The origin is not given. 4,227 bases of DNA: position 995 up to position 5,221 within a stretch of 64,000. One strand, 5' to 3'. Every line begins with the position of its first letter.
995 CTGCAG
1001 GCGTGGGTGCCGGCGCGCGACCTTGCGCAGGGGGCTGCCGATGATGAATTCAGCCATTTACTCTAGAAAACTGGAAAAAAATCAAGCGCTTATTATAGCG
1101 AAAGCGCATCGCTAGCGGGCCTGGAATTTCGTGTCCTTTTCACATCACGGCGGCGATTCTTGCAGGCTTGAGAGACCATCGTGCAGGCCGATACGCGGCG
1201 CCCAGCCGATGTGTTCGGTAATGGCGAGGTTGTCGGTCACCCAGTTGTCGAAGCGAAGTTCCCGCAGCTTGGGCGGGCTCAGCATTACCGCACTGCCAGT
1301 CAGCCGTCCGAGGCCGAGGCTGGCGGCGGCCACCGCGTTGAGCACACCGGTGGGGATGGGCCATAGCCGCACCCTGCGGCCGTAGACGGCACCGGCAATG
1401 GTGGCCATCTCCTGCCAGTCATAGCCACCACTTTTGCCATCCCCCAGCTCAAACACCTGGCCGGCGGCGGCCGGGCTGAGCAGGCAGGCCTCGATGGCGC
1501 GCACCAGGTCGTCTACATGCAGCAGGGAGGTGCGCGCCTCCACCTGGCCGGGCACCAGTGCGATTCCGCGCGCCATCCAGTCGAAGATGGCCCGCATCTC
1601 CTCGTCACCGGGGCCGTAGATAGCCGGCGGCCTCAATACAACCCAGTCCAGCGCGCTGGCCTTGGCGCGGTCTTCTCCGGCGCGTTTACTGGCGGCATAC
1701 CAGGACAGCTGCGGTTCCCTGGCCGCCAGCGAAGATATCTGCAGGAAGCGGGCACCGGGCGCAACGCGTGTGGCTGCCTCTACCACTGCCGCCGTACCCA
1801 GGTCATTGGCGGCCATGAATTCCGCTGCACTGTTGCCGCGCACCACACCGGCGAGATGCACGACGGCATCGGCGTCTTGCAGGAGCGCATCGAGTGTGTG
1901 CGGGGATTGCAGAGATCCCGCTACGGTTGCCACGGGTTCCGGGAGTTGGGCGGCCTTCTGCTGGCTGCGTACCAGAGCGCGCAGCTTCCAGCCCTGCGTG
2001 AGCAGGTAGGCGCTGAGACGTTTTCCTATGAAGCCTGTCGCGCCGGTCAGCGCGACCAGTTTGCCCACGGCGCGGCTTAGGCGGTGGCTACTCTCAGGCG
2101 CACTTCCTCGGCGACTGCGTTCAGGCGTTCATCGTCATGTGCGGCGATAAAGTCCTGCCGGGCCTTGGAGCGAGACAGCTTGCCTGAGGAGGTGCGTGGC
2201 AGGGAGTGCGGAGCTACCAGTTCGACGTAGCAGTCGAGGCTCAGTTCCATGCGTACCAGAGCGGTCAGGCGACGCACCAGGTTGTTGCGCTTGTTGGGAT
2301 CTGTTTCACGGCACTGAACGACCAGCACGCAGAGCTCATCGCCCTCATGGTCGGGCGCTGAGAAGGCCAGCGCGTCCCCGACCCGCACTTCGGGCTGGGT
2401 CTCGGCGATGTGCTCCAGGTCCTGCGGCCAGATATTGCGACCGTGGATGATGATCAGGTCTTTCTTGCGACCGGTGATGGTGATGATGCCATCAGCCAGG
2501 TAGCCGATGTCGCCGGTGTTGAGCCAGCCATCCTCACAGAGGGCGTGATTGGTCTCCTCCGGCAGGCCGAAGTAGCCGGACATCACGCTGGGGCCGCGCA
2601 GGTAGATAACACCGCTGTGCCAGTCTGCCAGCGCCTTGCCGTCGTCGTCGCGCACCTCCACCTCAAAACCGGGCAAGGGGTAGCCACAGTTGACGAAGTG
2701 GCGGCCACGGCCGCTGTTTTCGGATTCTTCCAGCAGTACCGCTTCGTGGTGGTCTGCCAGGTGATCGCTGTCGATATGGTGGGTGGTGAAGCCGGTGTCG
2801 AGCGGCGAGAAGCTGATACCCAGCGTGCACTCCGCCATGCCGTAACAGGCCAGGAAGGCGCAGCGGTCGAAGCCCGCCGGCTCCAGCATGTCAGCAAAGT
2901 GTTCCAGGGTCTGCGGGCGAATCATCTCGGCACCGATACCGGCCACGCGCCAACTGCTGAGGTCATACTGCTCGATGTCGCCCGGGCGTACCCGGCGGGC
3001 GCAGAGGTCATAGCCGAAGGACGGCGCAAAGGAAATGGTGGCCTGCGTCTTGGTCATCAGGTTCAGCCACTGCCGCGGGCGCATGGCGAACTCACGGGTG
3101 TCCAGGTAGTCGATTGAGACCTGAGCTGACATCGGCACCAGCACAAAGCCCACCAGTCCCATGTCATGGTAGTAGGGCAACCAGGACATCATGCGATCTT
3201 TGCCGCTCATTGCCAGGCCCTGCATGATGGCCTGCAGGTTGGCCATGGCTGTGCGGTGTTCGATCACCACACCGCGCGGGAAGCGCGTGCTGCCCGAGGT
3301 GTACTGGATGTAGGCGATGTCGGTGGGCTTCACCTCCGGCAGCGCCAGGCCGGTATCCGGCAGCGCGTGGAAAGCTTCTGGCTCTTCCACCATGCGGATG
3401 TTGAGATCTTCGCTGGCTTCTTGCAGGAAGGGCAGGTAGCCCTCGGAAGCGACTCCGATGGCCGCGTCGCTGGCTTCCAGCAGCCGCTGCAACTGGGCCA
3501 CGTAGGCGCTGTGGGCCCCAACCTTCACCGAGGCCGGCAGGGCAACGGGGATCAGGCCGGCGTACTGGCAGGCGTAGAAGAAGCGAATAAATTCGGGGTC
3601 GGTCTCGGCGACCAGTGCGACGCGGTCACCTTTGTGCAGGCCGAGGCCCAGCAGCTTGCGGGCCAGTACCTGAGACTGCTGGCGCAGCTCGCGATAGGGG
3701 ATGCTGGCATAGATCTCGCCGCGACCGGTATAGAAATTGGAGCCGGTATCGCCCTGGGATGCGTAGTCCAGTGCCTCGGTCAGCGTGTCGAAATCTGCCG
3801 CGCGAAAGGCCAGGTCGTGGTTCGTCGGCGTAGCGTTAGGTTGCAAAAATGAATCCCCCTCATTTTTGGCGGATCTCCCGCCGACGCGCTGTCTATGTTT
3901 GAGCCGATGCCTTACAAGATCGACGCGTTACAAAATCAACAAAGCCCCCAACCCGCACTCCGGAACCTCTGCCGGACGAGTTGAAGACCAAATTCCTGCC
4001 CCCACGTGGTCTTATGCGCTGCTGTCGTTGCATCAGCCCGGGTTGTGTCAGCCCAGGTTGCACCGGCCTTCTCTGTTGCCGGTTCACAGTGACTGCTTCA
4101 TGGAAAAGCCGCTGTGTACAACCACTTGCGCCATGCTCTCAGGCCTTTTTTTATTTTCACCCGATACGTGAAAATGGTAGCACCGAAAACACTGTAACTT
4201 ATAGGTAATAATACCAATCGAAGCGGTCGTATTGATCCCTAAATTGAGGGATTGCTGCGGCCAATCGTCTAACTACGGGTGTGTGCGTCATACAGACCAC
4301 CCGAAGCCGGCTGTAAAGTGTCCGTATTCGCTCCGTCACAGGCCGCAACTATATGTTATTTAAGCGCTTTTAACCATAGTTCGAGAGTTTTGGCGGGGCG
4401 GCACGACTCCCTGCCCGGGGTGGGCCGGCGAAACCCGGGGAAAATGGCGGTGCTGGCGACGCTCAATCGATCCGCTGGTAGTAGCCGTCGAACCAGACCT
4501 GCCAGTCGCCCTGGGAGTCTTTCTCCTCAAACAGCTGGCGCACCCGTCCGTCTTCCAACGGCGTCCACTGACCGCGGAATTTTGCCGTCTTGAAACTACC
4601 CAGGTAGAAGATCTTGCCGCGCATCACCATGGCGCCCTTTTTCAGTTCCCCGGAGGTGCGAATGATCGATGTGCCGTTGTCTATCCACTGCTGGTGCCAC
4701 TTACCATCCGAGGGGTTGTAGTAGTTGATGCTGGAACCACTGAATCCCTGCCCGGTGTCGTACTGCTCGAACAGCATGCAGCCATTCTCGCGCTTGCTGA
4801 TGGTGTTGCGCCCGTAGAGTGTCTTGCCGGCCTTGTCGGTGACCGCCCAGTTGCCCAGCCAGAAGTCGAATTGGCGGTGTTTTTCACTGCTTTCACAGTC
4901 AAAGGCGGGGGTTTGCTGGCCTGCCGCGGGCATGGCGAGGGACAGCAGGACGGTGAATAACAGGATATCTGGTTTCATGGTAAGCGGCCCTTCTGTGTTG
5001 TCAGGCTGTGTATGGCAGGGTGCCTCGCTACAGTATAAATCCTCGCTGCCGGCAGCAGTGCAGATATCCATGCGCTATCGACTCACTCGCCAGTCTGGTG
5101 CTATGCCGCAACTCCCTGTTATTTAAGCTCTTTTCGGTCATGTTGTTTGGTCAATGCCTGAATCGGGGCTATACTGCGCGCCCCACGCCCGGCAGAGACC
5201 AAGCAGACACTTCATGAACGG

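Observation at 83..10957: Sphingolipid (ceramide)-type core biosynthesis gene set in a gammaproteobacterial chromosome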

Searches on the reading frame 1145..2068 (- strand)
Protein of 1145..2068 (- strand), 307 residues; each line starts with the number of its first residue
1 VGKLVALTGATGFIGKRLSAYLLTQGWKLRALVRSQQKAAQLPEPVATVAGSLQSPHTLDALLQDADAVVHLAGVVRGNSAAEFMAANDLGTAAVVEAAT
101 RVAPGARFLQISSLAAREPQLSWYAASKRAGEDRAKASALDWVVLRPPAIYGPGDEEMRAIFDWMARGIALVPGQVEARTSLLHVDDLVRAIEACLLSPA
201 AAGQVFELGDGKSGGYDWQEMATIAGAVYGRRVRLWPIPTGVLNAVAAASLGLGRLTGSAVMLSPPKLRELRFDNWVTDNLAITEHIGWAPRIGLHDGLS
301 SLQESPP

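Call 3: search_protein_families(library=pfam, proteins=[window:1145-2068:-], max_evalue=0.01)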
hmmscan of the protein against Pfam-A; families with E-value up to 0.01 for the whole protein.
window:1145-2068:- (307 aa): 9 families
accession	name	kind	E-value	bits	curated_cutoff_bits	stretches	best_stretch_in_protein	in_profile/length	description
PF01370.27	Epimerase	-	2.1e-26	93.2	20.9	1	6-209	2-240/240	NAD dependent epimerase/dehydratase family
PF13460.12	NAD_binding_10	-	6.2e-21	75.5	27.2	1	9-152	1-148/184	NAD(P)H-binding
PF07993.18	NAD_binding_4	-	4.9e-12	46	20.1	2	56-116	79-139/258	Male sterility protein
PF16363.11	GDP_Man_Dehyd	-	7.2e-12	45.8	27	1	8-113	3-129/332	GDP-mannose 4,6 dehydratase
PF01073.25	3Beta_HSD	-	3.8e-10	39.7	22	1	7-101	2-105/280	3-beta hydroxysteroid dehydrogenase/isomerase family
PF05368.20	NmrA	-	5.1e-09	36.6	27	1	3-105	3-105/298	NmrA-like family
PF04321.23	RmlD_sub_bind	-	1.8e-06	27.7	27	1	5-157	3-158/287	RmlD substrate binding domain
PF00106.31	adh_short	-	3.3e-06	27.2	26.6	1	3-141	1-166/195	short chain dehydrogenase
PF02719.21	Polysacc_synt_2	-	0.0028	17.3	20.2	0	6-133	2-147/293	Polysaccharide biosynthesis protein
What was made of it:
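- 1145..2068 (-): CerR-like extended SDR (ceramide / 3-keto reductase candidate). PF01370 and PF13460 (call 3).
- Checked: 1145-2068(-), 307 aa: an extended SDR (PF01370, call 3).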

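Call 4: search_protein_families(library=ncbifam, proteins=[window:1145-2068:-], max_evalue=0.01)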
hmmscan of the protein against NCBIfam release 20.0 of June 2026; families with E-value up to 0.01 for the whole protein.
window:1145-2068:- (307 aa): 29 families (the best 25 are shown)
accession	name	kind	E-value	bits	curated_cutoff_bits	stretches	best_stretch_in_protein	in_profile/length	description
TIGR03466.1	HpnA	hypoth_equivalog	2.1e-15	56.4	367.65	1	5-115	3-115/327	hopanoid-associated sugar epimerase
TIGR01746.1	Thioester-redct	subfamily_domain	4e-13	49.4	213.35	2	61-234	84-285/371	thioester reductase domain-containing protein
NF042422.1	oxyalk_red_OleD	equivalog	1.3e-12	47.8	580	1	5-213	3-236/329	2-alkyl-3-oxoalkanoate reductase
NF058621.1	DiazavRedAvaA7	equivalog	7.3e-12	45.5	400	1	5-115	3-115/304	3-diazoavenalumate denitrifying reductase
TIGR01777.1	yfcH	hypoth_equivalog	3.1e-11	43.4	207.35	1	5-75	1-67/292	TIGR01777 family oxidoreductase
TIGR04180.1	EDH_00030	hypoth_equivalog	7.8e-11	41.6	475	1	6-211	2-240/297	NAD-dependent 4,6-dehydratase LegB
NF043036.1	ErythonDh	equivalog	1e-10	41.3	325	1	5-121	3-133/321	D-erythronate dehydrogenase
NF042423.1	oxyalk_red_Shew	equivalog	3e-10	39.7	580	1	5-156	11-180/331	2-alkyl-3-oxoalkanoate reductase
NF004520.0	PRK05865.1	equivalog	6.7e-10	37.5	1509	1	5-203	3-178/854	sugar epimerase family protein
NF047837.1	UDPAcbARedWbcJ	equivalog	1.5e-09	37.2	500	1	5-191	3-179/372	UDP-2-acetamido-2,6-beta-L-arabino-hexul-4-ose reductase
NF050030.1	thlkprotThyD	equivalog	3.2e-09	36.4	400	1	5-109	3-118/305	thylakoid membrane protein ThyD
NF005539.0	PRK07201.1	equivalog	1e-08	34.4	549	1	7-116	5-127/657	SDR family oxidoreductase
NF052578.1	StrlDmthSdmBMthl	equivalog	5.1e-08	33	600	1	7-116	5-116/328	sterol demethylase protein SdmB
NF041293.1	G6PDh_Azf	equivalog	1.2e-06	28.1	400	1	2-101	2-104/252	NAD-dependent glucose-6-phosphate dehydrogenase Azf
TIGR01214.1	rmlD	equivalog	2.6e-06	26.8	224.05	1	5-165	2-167/285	dTDP-4-dehydrorhamnose reductase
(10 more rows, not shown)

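Call 37: search_solved_structures(query=window:1148-2068:-, max_evalue=0.00001)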
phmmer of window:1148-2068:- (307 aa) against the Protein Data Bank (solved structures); distinct sequences matched with E-value up to 0.00001: 6.
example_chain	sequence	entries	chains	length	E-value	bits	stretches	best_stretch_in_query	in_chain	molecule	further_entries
9g83_P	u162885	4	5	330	1.4e-19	73.9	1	2-243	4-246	NAD-dependent epimerase/dehydratase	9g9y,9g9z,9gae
3wj7_A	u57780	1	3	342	6.3e-08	35.6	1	4-253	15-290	Putative oxidoreductase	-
7b0n_P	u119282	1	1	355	1.8e-07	34.1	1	5-245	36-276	Epimerase domain-containing protein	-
6gcs_E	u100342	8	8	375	2.1e-07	33.9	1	5-245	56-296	NUEM SUBUNIT | Subunit NUEM of NADH:Ubiquinone Oxidoreductase (Complex I) | NADH-ubiquinone oxidoreductase 40 kDa subunit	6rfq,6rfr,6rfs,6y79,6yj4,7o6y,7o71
8vr2_A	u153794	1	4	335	7.5e-07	32.1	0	2-212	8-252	NAD-dependent epimerase/dehydratase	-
3e8x_A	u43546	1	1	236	2.1e-06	30.6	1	2-150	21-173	Putative NAD-dependent epimerase/dehydratase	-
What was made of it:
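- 1145..2068 (-): The best solved-structure relatives are NDUFA9/NUEM-type epimerase-fold proteins (call 37).
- On Caulobacter-type bacterial ceramide pathway: The PDB relatives are NDUFA9/NUEM-type proteins (call 37).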

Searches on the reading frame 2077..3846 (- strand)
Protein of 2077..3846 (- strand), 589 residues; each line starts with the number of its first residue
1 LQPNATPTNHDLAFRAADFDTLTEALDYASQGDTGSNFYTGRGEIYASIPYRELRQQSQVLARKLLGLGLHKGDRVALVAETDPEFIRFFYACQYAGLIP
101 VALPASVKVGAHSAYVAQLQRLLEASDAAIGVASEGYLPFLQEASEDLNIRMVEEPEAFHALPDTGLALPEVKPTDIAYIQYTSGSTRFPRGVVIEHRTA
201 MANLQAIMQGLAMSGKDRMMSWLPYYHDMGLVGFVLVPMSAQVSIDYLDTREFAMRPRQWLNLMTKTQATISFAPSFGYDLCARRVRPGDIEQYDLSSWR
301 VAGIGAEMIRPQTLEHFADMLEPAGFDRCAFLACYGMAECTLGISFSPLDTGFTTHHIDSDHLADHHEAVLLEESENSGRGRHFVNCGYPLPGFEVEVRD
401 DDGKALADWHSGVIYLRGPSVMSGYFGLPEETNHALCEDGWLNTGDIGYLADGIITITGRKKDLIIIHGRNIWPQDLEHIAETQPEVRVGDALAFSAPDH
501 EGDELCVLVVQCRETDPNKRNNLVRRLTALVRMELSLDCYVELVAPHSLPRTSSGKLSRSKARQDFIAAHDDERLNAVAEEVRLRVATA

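Call 3: search_protein_families(library=pfam, proteins=[window:2077-3846:-], max_evalue=0.01)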
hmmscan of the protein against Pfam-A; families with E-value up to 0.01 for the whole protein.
window:2077-3846:- (589 aa): 2 families
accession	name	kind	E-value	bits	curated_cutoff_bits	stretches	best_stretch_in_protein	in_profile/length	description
PF00501.34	AMP-binding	-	1.6e-58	198.8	29.9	1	46-426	19-384/384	AMP-binding enzyme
PF14535.12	AMP-binding_C_2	-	0.0012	19.5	25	1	469-559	1-91/96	AMP-binding enzyme C-terminal domain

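Call 4: search_protein_families(library=ncbifam, proteins=[window:2077-3846:-], max_evalue=0.01)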
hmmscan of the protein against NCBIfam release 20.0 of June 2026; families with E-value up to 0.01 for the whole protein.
window:2077-3846:- (589 aa): 105 families (the best 25 are shown)
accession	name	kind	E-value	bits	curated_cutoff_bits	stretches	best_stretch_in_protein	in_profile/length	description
NF006624.1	PRK09192.1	subfamily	4.8e-238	791.2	600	1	6-569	2-563/567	fatty acyl-AMP ligase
NF005850.0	PRK07768.1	subfamily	4e-110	368.6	572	1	33-566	14-543/545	long-chain-fatty-acid--CoA ligase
NF004282.0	PRK05691.1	subfamily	4.3e-93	311.7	4090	1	38-566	30-558/4334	non-ribosomal peptide synthase/polyketide synthase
NF004510.0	PRK05851.1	equivalog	3.7e-74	249.7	621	1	45-566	28-520/525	long-chain-fatty acid--ACP ligase MbtM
NF009124.0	PRK12476.1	subfamily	2.1e-73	247.5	922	1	52-569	72-607/612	fatty acyl-AMP ligase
NF004509.1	PRK05850.1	subfamily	2.3e-71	240.8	775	1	47-566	36-568/578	fatty-acid--AMP ligase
NF038339.3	FAAL_FadD32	equivalog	3.6e-71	240.1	975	1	40-499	44-520/625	long-chain-fatty-acid--AMP ligase FadD32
NF040633.1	FadD32_Coryne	exception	1.4e-69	235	875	1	59-566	73-612/614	FadD32-like long-chain-fatty-acid--AMP ligase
NF004837.0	PRK06187.1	subfamily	6.3e-62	209.5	476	1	22-570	10-526/531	long-chain-fatty-acid--CoA ligase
NF038337.1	FAAL_FadD21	exception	1.4e-60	205.4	1100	1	48-562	38-565/579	fatty-acid--AMP ligase FAAL21/FadD21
NF038338.1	FAAL_FadD28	exception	5.8e-52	176.8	1100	1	57-563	47-567/580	fatty-acid--AMP ligase FAAL28/FadD28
NF052580.1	Str24CoAsynCasG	equivalog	9.6e-45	152.9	750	2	387-561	375-545/548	steroid-24-oyl-CoA synthetase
NF005702.0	PRK07514.1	subfamily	4.1e-43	147.5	558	1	48-567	29-501/506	malonyl-CoA synthase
NF009233.0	PRK12583.1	subfamily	1.3e-42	146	832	3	386-567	374-551/558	fatty acid CoA ligase family protein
NF006182.0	PRK08316.1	subfamily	3.1e-41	141.4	663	2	49-339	37-323/523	fatty acyl-CoA synthetase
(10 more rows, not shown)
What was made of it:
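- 2077..3846 (-): AasR-like fatty acyl-AMP ligase (acyl-ACP synthetase candidate). NF006624 'fatty acyl-AMP ligase', 791 bits against a cutoff of 600 (call 4).
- Checked: 2077-3846(-), 589 aa: a fatty acyl-AMP ligase (NF006624, 791 bits against a cutoff of 600, call 4).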

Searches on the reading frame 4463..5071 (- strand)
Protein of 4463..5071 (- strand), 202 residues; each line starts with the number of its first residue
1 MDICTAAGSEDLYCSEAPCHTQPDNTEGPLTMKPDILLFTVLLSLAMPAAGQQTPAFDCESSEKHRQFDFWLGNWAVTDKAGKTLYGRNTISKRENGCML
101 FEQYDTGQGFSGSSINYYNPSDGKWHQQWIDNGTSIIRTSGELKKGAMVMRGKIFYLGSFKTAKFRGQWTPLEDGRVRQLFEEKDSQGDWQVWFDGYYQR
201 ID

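Call 3: search_protein_families(library=pfam, proteins=[window:4463-5071:-], max_evalue=0.01)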
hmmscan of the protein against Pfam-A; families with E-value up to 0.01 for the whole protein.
window:4463-5071:- (202 aa): 0 families

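Call 4: search_protein_families(library=ncbifam, proteins=[window:4463-5071:-], max_evalue=0.01)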
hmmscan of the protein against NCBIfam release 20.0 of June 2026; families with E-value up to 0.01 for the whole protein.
window:4463-5071:- (202 aa): 0 families

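Call 51: search_protein_families(library=pfam, proteins=[window:4463-4978:-], max_evalue=1)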
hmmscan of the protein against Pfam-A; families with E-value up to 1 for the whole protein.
window:4463-4978:- (171 aa): 2 families
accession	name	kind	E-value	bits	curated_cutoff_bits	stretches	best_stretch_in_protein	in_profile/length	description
PF07617.17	DUF1579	-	0.023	15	25.2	1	75-169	57-155/155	Protein of unknown function (DUF1579)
PF02813.19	Retro_M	-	0.22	12.4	25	1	46-119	6-77/86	Retroviral M domain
